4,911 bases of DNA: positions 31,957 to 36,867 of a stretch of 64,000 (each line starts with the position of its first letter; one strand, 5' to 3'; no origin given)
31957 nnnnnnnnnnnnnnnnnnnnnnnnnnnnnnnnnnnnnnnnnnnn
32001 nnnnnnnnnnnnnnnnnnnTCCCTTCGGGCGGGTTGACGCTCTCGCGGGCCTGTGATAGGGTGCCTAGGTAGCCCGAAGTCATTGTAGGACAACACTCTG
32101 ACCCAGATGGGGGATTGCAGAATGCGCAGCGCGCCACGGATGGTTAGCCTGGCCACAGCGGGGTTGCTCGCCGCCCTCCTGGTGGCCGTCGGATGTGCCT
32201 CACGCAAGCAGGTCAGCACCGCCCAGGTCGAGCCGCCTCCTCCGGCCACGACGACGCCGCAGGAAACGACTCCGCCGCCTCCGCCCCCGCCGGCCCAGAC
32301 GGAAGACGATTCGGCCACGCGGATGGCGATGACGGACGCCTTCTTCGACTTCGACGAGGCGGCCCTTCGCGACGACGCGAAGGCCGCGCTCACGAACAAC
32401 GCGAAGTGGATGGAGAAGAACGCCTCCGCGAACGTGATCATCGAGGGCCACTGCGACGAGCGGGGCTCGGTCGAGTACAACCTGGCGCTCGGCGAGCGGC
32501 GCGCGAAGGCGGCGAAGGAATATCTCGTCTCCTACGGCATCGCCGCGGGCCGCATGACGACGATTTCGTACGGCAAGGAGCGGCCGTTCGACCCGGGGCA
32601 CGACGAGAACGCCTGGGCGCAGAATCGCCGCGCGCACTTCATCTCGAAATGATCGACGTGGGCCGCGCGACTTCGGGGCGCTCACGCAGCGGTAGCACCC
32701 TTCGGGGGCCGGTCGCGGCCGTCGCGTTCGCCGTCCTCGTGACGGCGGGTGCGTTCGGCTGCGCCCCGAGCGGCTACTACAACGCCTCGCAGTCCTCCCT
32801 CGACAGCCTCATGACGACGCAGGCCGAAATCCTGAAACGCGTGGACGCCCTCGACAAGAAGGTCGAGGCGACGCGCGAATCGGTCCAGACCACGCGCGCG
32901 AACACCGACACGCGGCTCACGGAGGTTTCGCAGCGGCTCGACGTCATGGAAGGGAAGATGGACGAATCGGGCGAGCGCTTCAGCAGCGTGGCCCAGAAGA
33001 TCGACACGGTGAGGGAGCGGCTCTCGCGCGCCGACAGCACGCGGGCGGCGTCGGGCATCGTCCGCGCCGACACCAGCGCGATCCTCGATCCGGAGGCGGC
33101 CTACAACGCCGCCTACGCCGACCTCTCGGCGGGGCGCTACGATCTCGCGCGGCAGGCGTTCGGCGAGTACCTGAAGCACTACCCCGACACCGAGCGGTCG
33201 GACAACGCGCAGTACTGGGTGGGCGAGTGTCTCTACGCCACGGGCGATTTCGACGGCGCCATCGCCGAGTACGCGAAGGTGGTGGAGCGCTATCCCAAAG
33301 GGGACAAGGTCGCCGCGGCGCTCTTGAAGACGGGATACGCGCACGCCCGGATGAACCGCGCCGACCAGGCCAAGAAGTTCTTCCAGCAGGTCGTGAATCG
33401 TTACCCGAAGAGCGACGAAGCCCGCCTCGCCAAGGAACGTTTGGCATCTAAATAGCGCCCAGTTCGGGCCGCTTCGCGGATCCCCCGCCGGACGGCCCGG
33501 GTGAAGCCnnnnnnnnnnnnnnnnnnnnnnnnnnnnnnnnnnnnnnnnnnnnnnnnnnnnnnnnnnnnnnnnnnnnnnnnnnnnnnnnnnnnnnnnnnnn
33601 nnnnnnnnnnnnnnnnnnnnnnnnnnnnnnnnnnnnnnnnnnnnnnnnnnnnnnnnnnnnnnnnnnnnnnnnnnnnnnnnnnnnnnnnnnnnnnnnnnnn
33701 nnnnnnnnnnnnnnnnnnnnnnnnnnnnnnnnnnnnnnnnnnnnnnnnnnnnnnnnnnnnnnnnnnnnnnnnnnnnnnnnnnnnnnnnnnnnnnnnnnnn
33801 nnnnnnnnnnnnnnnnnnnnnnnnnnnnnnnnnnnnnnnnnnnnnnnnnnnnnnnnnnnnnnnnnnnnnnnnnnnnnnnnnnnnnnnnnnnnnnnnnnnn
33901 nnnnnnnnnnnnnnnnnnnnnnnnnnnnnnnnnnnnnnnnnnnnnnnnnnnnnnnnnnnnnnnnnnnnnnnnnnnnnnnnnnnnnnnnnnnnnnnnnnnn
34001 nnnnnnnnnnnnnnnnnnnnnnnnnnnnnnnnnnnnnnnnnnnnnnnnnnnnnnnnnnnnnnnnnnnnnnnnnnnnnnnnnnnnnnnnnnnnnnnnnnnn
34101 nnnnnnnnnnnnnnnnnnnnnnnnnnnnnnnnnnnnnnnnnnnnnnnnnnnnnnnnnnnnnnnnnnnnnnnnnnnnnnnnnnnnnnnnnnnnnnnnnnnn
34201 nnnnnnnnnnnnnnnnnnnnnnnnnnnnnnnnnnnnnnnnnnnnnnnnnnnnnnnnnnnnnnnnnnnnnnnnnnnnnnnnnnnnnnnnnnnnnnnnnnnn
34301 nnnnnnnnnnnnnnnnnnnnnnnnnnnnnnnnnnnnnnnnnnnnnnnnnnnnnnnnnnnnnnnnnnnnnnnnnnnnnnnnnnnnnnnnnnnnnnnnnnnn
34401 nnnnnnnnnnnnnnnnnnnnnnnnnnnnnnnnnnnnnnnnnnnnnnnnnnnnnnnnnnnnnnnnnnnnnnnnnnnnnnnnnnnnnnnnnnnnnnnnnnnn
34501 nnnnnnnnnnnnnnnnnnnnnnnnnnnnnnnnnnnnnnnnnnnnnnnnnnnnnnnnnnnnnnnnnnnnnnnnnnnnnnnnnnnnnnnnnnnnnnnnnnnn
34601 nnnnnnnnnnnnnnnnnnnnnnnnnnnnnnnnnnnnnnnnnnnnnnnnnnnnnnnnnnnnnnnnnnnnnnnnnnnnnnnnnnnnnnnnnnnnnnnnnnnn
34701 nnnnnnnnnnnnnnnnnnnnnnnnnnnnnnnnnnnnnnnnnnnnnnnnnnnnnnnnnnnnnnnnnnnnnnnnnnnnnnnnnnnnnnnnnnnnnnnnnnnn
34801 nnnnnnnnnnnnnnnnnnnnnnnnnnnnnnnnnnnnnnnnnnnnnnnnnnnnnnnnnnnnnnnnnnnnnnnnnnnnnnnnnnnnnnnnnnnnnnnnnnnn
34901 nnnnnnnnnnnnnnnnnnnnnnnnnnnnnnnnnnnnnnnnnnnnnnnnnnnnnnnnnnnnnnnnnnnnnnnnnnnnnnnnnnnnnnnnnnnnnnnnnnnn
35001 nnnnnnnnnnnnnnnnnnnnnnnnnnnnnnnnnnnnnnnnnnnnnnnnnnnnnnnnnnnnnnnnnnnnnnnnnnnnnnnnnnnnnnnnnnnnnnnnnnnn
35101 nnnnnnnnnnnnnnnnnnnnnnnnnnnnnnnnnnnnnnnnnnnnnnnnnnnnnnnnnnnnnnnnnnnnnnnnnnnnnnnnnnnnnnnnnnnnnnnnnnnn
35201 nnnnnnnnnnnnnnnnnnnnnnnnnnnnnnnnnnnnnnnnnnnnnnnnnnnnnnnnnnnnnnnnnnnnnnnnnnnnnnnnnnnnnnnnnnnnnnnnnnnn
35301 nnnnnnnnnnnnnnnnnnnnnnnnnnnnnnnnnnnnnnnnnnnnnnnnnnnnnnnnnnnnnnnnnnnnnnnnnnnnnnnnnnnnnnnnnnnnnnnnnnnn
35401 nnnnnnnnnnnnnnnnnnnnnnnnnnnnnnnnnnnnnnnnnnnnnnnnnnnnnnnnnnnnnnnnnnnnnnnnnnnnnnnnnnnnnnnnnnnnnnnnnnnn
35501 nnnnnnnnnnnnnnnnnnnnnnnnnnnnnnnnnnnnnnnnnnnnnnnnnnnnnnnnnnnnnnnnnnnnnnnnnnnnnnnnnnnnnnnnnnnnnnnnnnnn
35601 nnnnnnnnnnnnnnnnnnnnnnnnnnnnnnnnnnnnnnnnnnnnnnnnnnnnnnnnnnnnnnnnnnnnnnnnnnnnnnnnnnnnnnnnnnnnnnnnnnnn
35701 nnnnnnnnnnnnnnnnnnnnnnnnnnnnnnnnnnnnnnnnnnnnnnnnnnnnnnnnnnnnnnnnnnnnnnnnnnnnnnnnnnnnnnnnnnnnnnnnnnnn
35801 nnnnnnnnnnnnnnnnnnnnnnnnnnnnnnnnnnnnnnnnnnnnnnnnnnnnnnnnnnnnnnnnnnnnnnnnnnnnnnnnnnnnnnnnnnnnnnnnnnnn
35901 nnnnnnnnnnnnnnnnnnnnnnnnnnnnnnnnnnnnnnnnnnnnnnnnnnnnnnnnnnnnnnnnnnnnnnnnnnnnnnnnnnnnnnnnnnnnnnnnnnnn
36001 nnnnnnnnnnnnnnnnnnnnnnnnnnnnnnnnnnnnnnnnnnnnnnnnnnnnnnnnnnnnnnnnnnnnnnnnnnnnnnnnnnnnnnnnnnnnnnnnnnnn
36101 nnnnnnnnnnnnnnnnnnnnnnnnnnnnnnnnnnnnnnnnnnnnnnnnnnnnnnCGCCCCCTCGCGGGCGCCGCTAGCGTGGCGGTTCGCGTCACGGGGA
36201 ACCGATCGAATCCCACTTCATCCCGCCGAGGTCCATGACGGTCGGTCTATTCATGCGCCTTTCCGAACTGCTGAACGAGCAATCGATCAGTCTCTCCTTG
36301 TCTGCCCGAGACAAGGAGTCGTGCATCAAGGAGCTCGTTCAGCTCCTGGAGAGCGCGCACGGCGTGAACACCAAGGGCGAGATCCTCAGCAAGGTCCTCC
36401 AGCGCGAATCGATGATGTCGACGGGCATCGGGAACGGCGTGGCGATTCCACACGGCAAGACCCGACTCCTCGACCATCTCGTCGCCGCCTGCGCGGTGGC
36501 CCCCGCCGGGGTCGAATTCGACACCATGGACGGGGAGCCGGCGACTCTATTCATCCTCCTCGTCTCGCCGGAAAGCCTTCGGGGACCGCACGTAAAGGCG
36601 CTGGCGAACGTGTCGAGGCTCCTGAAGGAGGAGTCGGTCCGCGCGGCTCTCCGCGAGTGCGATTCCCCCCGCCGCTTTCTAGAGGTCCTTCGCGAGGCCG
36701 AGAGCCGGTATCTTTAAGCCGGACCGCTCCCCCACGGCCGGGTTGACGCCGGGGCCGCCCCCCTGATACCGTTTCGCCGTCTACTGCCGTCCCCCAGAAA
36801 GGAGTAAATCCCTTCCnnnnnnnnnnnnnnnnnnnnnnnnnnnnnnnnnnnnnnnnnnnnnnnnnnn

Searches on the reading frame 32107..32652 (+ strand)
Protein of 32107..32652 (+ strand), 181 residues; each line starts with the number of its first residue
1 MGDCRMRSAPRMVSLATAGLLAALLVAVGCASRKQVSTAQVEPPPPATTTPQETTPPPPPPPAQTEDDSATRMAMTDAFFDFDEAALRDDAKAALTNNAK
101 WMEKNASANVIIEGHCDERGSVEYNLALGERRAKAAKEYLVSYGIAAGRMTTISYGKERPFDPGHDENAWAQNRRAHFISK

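Call 55: search_protein_families(library=pfam, proteins=[window:32107-32652:+], max_evalue=0.001)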
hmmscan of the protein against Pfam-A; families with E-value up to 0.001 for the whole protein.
window:32107-32652:+ (181 aa): 1 family
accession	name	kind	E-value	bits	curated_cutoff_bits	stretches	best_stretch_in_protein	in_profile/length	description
PF00691.25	OmpA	-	5.8e-20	71.9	27.2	1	79-174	1-98/98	OmpA family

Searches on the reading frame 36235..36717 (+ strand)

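Call 55: search_protein_families(library=pfam, proteins=[window:36235-36717:+], max_evalue=0.001)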
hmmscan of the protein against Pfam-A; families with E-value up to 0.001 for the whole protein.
window:36235-36717:+ (160 aa): 1 family
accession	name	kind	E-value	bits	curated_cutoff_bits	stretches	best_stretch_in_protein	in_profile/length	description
PF00359.27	PTS_EIIA_2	-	6.4e-33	114.2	27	1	11-154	1-143/144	Phosphoenolpyruvate-dependent sugar phosphotransferase system, EIIA 2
